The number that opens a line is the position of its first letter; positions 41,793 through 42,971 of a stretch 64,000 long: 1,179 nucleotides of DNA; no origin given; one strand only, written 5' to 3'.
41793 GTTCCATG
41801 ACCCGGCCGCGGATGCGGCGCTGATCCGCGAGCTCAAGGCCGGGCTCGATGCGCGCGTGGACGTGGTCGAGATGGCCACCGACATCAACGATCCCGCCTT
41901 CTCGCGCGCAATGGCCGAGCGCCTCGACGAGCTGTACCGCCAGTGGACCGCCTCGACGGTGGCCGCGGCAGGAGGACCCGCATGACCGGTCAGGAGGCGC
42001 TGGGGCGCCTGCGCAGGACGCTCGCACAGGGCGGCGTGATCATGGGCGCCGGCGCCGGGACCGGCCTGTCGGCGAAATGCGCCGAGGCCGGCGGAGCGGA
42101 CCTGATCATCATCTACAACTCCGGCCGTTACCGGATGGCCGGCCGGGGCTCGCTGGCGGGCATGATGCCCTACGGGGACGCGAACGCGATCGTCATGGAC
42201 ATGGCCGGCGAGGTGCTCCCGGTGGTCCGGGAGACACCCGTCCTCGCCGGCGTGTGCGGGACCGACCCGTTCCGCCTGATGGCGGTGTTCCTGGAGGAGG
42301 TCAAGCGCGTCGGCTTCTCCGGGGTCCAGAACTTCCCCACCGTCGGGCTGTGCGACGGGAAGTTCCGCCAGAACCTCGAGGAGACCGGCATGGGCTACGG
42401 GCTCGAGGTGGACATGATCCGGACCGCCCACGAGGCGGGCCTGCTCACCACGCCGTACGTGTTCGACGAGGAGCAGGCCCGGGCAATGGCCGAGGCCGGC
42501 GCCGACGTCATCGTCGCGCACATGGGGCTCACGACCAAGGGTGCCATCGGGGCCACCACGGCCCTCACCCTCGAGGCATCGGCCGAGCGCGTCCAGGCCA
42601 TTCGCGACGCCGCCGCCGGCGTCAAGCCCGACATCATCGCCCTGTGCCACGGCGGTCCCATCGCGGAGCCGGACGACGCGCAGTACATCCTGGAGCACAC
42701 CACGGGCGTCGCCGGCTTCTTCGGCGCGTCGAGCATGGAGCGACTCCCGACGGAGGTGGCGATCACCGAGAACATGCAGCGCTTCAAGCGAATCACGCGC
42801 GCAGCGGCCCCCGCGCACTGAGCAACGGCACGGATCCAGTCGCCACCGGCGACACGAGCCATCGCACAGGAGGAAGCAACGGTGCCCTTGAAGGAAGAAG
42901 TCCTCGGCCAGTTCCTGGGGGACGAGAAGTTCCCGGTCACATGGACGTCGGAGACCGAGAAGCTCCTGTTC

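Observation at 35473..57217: Recurring ATCGAT-centred AT-rich operator links five promoter regions into one putative regulon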

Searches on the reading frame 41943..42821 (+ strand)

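Call 10: search_protein_families(library=pfam, proteins=[window:41943-42821:+])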
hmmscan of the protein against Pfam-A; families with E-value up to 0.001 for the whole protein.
window:41943-42821:+ (292 aa): 1 family
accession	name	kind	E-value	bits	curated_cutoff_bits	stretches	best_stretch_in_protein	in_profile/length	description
PF09370.16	PEP_hydrolase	-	9.5e-133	441.8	33.8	1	20-284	3-267/267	Phosphoenolpyruvate hydrolase-like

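Call 25: search_protein_families(library=ncbifam, proteins=[window:41943-42821:+], max_evalue=0.00001)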
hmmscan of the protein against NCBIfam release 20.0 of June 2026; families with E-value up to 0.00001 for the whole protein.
window:41943-42821:+ (292 aa): 0 families
